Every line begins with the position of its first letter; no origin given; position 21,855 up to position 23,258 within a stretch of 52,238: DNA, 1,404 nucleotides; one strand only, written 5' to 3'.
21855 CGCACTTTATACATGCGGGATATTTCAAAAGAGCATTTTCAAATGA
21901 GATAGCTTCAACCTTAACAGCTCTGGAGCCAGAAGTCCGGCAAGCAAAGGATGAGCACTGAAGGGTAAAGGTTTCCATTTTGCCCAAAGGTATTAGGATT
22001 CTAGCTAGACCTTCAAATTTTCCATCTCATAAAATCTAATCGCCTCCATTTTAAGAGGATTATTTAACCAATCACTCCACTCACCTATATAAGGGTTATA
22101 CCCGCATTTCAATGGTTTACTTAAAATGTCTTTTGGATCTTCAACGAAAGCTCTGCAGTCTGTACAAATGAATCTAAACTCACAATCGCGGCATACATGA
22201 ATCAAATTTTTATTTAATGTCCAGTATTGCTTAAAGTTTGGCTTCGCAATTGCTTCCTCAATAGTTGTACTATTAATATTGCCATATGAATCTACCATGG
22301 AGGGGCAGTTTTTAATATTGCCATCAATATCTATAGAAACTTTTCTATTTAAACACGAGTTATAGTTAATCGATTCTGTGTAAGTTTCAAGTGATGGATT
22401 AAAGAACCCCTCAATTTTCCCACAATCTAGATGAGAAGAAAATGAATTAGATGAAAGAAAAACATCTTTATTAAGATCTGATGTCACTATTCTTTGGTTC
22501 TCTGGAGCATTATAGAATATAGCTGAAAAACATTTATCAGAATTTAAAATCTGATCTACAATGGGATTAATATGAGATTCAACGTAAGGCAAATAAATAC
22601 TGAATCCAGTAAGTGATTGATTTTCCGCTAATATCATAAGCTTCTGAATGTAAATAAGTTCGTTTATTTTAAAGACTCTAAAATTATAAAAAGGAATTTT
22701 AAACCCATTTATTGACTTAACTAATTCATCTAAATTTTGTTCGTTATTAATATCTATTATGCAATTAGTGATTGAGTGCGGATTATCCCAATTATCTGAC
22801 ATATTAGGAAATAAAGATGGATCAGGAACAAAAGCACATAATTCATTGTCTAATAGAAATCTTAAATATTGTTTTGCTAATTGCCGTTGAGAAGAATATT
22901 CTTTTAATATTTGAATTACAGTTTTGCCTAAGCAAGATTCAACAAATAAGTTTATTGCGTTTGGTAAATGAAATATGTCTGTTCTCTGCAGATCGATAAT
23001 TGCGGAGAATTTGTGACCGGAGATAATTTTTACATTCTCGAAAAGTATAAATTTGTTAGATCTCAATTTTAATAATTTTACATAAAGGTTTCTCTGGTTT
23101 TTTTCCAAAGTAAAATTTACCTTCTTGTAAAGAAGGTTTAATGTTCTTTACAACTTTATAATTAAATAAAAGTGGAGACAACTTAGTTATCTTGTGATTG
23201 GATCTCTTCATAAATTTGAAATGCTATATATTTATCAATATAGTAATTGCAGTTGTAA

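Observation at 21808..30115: RiPP locus combining a GG-leader precursor, ATP-grasp ligase, SPASM-only protein and two exported paralogs with a divergent C39-ABC/HlyD exporter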

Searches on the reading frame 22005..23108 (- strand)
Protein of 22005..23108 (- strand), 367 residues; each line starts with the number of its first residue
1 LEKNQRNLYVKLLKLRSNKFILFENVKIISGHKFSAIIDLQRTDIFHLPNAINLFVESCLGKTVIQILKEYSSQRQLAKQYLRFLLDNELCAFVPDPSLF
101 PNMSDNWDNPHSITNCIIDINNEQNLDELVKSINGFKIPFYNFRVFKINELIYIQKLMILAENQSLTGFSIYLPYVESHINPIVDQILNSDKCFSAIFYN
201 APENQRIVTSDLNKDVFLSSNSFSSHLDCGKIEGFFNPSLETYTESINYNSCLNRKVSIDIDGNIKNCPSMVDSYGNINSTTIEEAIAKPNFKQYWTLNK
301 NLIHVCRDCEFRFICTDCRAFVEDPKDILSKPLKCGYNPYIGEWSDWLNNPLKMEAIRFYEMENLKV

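Call 3: search_protein_families(library=ncbifam, proteins=[window:22005-23108:-], max_evalue=0.01)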
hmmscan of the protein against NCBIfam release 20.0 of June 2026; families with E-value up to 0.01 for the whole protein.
window:22005-23108:- (367 aa): 6 families
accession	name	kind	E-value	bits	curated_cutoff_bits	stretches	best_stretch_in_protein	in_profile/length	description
TIGR04193.1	SPASM_w_grasp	equivalog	7.2e-83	278.8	175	1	20-353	2-341/342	grasp-with-spasm system SPASM domain peptide maturase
TIGR04085.1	rSAM_more_4Fe4S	domain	1.1e-07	32.2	27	1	255-322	5-78/93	SPASM domain-containing protein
NF041298.1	rSAM_mat_DynA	equivalog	0.00041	19.4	450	1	245-316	245-318/356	dynobactin maturation radical SAM/SPASM protein DynA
TIGR04496.1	rSAM_XyeB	equivalog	0.0013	17.5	450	1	269-319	287-337/385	cyclophane-forming radical SAM/SPASM peptide maturase XyeB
TIGR04082.1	rSAM_for_selen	equivalog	0.0027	16.5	350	1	257-322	439-500/516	thio(seleno)oxazole modification radical SAM maturase SbtM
TIGR04304.1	GeoRSP_SPASM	equivalog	0.0075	15.4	300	0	252-319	207-271/293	GeoRSP system SPASM domain protein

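Call 4: search_protein_families(library=pfam, proteins=[window:22005-23108:-], max_evalue=0.01)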
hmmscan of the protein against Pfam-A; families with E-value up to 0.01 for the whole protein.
window:22005-23108:- (367 aa): 1 family
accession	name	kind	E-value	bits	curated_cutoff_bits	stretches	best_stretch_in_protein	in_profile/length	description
PF13186.11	SPASM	-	2.9e-05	24.7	21.5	1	253-310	4-67/67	Iron-sulfur cluster-binding domain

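Call 16: find_homologous_proteins(query=window:22005-23108:-, max_evalue=0.00001)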
Query window:22005-23108:- (367 aa): 3422 proteins with E <= 0.00001 among 4758 candidates; the best 120 are listed.
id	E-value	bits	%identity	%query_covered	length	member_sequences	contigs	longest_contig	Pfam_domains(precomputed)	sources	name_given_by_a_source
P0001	7.5e-247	837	100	100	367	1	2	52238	-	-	-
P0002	3.2e-133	463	56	96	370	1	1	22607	PF13186.12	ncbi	-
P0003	7.4e-129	448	53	95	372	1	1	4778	PF13186.12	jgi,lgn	-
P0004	7.3e-118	412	50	96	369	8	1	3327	PF13186.12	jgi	-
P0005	1.4e-116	408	49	96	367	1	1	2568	PF13186.12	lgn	-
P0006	4.4e-90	321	44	94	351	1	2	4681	PF13186.12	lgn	-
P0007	2.7e-86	308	45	96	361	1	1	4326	-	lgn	-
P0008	3.0e-85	305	43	96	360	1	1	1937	-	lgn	-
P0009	3.4e-84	301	42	94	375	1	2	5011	PF13186.12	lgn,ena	-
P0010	6.2e-84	301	41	94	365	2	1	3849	PF13186.12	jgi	-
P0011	7.2e-84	300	42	95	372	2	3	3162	-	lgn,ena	-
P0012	1.1e-83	300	42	95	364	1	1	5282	PF13186.12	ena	-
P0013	9.8e-83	297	43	94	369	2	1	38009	-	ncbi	ncbi:MAG: grasp-with-spasm system SPASM domain peptide maturase [Saprospiraceae bacterium]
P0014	1.2e-82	296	42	98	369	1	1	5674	-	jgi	jgi:SPASM domain peptide maturase of grasp-with-spasm system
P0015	4.3e-82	294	41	94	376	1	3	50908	PF13186.12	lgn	-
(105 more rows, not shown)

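Call 17: find_encoding_contigs(protein=P0002, flank=10000, max_places=3)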
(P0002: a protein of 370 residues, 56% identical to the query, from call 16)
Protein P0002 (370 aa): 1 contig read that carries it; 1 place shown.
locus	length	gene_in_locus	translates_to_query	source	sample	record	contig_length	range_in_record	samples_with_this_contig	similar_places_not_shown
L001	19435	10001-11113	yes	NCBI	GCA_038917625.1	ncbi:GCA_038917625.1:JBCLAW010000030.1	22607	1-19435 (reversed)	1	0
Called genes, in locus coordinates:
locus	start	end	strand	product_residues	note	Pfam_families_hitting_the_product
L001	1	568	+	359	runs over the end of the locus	-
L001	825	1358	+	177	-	PF18962:Por_Secre_tail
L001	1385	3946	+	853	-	-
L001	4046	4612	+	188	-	-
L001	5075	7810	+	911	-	PF00873:ACR_tran, PF20329:DUF6624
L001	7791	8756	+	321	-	PF08443:RimK (weak)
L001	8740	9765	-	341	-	PF13384:HTH_23, PF13518:HTH_28 (faint), PF13551:HTH_29 (weak), PF13592:HTH_33, PF13358:DDE_3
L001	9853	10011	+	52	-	-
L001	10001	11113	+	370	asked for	PF13186:SPASM (faint)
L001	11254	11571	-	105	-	PF01909:NTP_transf_2, PF18765:Polbeta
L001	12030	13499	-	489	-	PF01565:FAD_binding_4, PF04030:ALO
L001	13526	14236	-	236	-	PF02517:Rce1-like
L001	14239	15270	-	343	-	PF01734:Patatin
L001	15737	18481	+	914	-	PF02012:BNR (faint), PF14870:PSII_BNR, PF15902:Sortilin-Vps10, PF14870:PSII_BNR (weak), PF15902:Sortilin-Vps10 (weak), PF19408:PKD_6, PF18962:Por_Secre_tail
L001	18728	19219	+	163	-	-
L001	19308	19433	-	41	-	?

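Call 18: find_encoding_contigs(protein=P0003, flank=10000, max_places=3)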
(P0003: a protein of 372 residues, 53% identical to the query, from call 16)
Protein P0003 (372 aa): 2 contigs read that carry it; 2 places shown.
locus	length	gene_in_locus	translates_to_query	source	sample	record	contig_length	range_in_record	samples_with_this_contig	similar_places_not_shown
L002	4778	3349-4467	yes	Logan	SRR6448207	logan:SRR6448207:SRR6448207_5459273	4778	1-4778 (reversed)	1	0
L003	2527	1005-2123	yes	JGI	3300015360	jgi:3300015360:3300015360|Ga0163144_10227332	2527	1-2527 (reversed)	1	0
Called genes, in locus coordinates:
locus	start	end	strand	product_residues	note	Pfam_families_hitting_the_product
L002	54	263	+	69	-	-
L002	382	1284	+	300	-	PF20329:DUF6624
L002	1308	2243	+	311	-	PF20329:DUF6624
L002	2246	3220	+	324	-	PF08443:RimK (weak)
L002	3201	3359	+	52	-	-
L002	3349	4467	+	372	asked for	PF13186:SPASM (weak)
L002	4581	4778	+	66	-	?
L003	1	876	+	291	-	?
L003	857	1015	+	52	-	-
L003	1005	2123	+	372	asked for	PF13186:SPASM (weak)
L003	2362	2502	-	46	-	-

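Call 38: predict_structure(alignment_id=A1)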
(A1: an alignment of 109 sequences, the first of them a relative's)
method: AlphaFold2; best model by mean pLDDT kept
length: 367 residues; sequences in the alignment: 109
mean_pLDDT: 92.8   pTM: 0.86
mean pLDDT of the five models: 92.8, 91.3, 90.3, 89.9, 88.3
residues with pLDDT >= 90: 297; 70-90: 61; 50-70: 8; < 50: 1
segments of 3 or more residues with pLDDT < 50: none
pLDDT, mean of each block of 10 residues (from residue 1): 80 93 98 97 96 98 98 97 98 98 95 96 93 90 97 98 96 97 96 95 93 90 82 70 96 95 95 95 95 95 96 89 92 91 88 88 76
secondary structure, 60 per line:
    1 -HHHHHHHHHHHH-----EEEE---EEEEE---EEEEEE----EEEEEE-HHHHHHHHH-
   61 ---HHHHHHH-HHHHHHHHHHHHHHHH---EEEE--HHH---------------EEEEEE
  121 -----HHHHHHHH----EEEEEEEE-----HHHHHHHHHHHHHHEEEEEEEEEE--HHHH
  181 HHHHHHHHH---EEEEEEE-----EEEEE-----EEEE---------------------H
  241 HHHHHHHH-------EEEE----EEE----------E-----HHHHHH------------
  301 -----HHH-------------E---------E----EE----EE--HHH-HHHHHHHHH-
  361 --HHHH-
elements in order: H2-13 E19-22 E26-30 E34-39 E44-49 H51-59 H64-70 H72-87 E91-94 E115-120 H126-133 E138-145 H151-164 E165-174 H177-189 E193-199 E205-209 E215-218 H240-248 E256-259 E264-266 H283-288 H351-359 H363-366

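Call 42: fold_search(model_id=the predicted structure, library=pdb)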
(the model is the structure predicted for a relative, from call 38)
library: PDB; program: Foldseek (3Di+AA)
matches with E <= 10: 688; with E <= 0.001: 5
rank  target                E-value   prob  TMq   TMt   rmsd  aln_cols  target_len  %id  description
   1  5v1q_B                1.1e-04  1.00  0.37  0.32  14.1       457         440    9  Crystal structure of Streptococcus suis SuiB (released 2017-08-30)
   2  5wgg_A                1.1e-04  0.99  0.35  0.30  13.3       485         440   11  Structural Insights into Thioether Bond Formation in the Biosynthesis of Sactipeptides (released 2017-07-26)
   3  5v1s_B                1.9e-04  0.99  0.33  0.29  14.1       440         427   10  Crystal structure of Streptococcus suis SuiB bound to S-adenosylmethionine (released 2017-08-30)
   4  5why_B                2.8e-04  0.99  0.36  0.33  12.0       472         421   10  Structural Insights into Thioether Bond Formation in the Biosynthesis of Sactipeptides (released 2017-07-26)
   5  5why_A                5.5e-04  0.97  0.34  0.32  13.0       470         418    9  Structural Insights into Thioether Bond Formation in the Biosynthesis of Sactipeptides (released 2017-07-26)
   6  5v1t_A                2.5e-03  0.89  0.30  0.26  14.6       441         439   10  Crystal structure of Streptococcus suis SuiB bound to precursor peptide SuiA (released 2017-08-30)
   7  5v1s_A                1.1e-02  0.75  0.32  0.28  15.8       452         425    9  Crystal structure of Streptococcus suis SuiB bound to S-adenosylmethionine (released 2017-08-30)
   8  5v1v_A                1.8e-02  1.00  0.19  0.66   3.5        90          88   19  TbiB1 in Complex with the TbiA(alpha) Leader Peptide (released 2018-09-05)
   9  6efn                  3.9e-02  0.63  0.29  0.28  13.7       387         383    9  Structure of a RiPP maturase, SkfB (released 2018-10-24)
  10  8ai6_B                7.2e-02  0.66  0.28  0.31   8.2       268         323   11  Crystal structure of radical SAM epimerase EpeE D210A mutant from Bacillus subtilis with [4Fe-4S] clusters, S-adenosyl (released 2024-01-10)
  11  6jx3_B                8.1e-02  0.99  0.18  0.65   2.8        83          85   16  Lasso peptide synthetase B1 complexed with the leader peptide (released 2019-06-26)
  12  8ai6_A                9.2e-02  0.28  0.25  0.28  12.5       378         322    8  Crystal structure of radical SAM epimerase EpeE D210A mutant from Bacillus subtilis with [4Fe-4S] clusters, S-adenosyl (released 2024-01-10)
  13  5lq4_B                1.2e-01  0.91  0.17  0.13   3.6        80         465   15  The Structure of ThcOx, the First Oxidase Protein from the Cyanobactin Pathways (released 2016-11-09)
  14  8ai4_A                1.3e-01  0.44  0.25  0.28   9.0       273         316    8  Crystal structure of radical SAM epimerase EpeE C223A mutant from Bacillus subtilis with [4Fe-4S] clusters, S-adenosyl (released 2024-01-10)
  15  5v1u_A                1.6e-01  0.91  0.16  0.57   3.5        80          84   25  TbiB1 in Complex with the TbiA(beta) Leader Peptide (released 2018-09-05)
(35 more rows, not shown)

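Call 50: search_solved_structures(query=A1, max_evalue=1, show_alignments=2)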
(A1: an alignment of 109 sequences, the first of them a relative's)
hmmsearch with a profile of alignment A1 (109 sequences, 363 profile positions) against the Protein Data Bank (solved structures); distinct sequences matched with E-value up to 1: 2.
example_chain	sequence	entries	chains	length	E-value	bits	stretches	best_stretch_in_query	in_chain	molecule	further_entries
7uek_A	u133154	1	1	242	0.017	17.8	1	39-204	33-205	OT3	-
1rp3_A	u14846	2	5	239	0.14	14.8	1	28-151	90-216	RNA polymerase sigma factor SIGMA-28 (FliA) | RNA polymerase sigma factor FliA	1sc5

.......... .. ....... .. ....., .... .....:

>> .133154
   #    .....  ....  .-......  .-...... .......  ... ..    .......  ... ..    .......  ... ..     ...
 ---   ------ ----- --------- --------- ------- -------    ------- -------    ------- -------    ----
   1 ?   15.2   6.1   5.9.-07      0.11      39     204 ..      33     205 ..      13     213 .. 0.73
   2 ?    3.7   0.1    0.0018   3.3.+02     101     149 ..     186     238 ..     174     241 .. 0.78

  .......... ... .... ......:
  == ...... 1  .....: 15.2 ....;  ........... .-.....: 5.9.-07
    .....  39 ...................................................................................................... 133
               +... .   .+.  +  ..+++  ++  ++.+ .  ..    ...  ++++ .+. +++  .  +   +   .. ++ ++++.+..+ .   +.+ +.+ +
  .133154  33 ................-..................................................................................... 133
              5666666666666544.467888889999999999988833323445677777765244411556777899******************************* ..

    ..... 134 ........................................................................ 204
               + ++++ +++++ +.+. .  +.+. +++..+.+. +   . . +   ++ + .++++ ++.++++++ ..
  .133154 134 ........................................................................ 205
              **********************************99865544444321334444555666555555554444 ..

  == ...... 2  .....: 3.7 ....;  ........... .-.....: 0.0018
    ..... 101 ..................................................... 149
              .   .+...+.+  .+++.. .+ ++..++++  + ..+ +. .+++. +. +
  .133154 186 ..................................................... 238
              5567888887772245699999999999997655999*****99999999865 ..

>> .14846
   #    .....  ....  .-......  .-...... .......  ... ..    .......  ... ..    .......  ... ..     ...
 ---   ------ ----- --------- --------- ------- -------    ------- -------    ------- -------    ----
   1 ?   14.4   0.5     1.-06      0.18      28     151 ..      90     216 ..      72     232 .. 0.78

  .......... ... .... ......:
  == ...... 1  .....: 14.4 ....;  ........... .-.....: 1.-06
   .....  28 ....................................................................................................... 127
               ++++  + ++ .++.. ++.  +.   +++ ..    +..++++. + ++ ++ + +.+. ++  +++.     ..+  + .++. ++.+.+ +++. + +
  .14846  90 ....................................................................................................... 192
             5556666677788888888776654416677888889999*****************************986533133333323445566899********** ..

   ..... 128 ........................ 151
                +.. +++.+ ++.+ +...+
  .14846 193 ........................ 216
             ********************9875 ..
